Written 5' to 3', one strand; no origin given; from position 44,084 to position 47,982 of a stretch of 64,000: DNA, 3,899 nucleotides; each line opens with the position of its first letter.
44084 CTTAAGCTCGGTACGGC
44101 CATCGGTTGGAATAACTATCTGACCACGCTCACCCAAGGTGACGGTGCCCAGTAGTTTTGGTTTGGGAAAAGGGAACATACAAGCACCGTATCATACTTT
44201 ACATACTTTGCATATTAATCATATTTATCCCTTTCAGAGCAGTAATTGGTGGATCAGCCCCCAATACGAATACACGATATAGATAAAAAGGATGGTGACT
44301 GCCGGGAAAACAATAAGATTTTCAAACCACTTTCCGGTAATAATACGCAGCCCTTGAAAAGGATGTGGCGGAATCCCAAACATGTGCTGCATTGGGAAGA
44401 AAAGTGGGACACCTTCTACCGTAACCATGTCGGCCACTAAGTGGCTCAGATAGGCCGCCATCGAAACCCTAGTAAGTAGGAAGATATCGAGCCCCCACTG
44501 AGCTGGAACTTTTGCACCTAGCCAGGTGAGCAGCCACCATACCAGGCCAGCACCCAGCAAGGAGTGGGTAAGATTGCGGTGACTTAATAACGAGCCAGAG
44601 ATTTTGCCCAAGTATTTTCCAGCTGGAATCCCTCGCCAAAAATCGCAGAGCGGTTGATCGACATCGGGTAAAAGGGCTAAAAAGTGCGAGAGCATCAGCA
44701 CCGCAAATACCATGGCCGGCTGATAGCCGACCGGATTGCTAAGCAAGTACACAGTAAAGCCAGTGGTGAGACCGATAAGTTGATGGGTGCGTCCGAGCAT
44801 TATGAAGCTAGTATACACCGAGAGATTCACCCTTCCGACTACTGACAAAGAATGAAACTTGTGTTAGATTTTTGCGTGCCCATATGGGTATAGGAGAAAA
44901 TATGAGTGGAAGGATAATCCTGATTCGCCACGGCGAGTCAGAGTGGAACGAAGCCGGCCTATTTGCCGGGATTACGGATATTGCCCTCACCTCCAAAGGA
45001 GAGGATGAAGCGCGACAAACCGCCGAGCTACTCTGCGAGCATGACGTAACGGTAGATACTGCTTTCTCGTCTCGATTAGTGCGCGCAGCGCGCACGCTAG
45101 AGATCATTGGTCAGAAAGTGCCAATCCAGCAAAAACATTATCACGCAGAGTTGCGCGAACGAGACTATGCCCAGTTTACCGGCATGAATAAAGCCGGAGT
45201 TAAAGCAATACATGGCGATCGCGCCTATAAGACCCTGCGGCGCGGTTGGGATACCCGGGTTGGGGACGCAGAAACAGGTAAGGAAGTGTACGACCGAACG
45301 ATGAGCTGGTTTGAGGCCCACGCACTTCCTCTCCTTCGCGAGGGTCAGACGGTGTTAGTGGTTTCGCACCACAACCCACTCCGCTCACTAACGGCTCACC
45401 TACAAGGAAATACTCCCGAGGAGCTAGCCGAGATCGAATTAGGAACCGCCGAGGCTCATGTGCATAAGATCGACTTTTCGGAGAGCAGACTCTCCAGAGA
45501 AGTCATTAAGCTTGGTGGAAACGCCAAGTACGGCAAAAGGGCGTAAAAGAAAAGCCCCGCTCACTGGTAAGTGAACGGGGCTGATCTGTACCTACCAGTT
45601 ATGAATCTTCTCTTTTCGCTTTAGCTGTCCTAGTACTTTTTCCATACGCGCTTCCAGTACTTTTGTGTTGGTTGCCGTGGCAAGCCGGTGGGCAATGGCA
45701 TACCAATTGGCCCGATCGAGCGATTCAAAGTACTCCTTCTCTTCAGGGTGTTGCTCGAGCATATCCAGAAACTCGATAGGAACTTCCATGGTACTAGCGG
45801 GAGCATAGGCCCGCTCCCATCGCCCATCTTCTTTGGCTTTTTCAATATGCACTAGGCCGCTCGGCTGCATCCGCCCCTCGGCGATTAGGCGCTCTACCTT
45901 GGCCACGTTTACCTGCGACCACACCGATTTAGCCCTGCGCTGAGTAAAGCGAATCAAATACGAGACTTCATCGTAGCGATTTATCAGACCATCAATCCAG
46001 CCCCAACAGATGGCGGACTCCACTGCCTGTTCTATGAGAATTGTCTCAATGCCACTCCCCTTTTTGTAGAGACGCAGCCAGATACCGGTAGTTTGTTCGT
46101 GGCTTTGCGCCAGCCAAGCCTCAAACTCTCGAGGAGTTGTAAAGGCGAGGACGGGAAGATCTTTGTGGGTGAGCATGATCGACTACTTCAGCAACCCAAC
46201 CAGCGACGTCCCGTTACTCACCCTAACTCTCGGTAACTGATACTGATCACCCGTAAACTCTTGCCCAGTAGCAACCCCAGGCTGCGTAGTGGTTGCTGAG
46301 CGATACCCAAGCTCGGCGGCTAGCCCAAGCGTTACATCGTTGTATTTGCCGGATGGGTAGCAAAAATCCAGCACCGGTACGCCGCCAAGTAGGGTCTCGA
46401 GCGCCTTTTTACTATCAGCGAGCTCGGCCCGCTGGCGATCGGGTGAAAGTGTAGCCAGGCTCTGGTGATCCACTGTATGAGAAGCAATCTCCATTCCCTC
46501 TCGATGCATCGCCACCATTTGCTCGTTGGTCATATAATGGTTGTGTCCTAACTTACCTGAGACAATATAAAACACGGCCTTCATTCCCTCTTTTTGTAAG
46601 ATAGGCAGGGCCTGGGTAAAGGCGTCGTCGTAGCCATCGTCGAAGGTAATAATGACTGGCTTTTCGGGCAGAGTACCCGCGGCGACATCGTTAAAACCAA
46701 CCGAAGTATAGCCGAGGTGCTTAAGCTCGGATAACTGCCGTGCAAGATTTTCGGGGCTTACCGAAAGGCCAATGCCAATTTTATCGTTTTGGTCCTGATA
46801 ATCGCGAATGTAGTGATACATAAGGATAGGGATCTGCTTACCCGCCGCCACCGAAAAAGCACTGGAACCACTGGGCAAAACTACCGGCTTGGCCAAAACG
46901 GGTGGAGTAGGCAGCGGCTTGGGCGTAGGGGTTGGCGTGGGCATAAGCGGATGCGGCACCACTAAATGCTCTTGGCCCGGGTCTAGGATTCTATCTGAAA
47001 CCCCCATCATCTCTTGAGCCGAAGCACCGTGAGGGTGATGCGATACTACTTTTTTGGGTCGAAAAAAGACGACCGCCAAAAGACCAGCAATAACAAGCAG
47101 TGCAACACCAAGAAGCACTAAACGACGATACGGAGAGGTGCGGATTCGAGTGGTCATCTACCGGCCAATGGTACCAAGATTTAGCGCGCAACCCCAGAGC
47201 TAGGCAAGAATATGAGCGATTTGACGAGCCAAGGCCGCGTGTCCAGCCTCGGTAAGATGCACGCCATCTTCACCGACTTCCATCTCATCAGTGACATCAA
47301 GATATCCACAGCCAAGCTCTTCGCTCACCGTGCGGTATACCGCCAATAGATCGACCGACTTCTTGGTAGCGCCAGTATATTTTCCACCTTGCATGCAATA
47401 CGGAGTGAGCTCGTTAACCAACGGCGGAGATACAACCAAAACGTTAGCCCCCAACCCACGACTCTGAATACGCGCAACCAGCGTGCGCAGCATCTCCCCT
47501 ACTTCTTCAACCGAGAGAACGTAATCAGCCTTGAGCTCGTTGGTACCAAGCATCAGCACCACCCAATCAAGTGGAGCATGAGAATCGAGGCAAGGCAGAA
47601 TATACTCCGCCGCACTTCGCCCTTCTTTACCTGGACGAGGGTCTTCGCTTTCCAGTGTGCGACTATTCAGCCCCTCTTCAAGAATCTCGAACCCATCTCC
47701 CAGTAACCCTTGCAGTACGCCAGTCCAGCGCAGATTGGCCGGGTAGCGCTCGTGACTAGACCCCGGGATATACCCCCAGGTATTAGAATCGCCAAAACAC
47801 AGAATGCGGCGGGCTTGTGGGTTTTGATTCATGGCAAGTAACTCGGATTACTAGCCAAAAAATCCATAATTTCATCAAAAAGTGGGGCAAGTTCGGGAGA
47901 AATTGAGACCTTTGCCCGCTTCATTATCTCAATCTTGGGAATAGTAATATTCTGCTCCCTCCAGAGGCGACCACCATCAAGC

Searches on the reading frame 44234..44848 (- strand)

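Call 86: search_protein_families(library=pfam, proteins=[window:44234-44848:-], max_evalue=0.00001)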
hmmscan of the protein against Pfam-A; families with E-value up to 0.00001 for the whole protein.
window:44234-44848:- (204 aa): 1 family
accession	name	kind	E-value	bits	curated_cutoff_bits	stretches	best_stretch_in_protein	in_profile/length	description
PF04307.19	YdjM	-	7.2e-22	78.1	29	1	17-192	1-167/176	YdjM inner membrane protein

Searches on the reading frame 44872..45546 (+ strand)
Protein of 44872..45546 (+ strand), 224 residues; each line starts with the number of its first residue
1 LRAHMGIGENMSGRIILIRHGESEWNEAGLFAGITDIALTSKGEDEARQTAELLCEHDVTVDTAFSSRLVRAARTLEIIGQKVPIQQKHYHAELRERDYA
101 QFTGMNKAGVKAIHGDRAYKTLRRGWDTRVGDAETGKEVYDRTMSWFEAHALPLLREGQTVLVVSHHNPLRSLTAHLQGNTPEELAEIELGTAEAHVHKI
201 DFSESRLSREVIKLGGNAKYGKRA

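Call 86: search_protein_families(library=pfam, proteins=[window:44872-45546:+], max_evalue=0.00001)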
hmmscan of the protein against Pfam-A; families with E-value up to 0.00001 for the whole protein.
window:44872-45546:+ (224 aa): 1 family
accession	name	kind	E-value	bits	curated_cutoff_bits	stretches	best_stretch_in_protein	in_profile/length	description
PF00300.27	His_Phos_1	-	3e-37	128.6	21.7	1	15-206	1-185/194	Histidine phosphatase superfamily (branch 1)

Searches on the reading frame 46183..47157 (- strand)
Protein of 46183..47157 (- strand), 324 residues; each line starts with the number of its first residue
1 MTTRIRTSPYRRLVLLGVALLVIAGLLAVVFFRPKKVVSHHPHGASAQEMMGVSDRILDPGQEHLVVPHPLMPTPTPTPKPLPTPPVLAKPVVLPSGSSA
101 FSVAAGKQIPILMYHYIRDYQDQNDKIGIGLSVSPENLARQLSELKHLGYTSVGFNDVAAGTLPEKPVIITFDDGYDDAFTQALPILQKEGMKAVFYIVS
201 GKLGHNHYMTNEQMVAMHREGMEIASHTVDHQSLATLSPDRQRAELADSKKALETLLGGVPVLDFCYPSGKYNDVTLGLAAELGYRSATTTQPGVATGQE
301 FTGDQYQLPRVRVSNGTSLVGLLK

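Call 37: search_protein_families(library=pfam, proteins=[window:46183-47157:-], max_evalue=0.00001)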
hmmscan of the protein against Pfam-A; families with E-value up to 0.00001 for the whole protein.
window:46183-47157:- (324 aa): 1 family
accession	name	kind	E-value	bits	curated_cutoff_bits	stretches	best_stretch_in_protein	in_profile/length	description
PF01522.26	Polysacc_deac_1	-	3.4e-32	111.4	23.1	1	161-287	2-123/124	Polysaccharide deacetylase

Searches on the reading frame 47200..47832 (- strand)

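Call 86: search_protein_families(library=pfam, proteins=[window:47200-47832:-], max_evalue=0.00001)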
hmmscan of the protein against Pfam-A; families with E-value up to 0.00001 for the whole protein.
window:47200-47832:- (210 aa): 2 families
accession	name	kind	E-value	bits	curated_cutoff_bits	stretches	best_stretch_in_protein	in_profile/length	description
PF13472.12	Lipase_GDSL_2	-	2.3e-17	64.5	32.9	1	12-200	1-178/178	GDSL-like Lipase/Acylhydrolase family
PF00657.28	Lipase_GDSL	-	1.6e-12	48.4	23.6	1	10-205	1-208/208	GDSL-like Lipase/Acylhydrolase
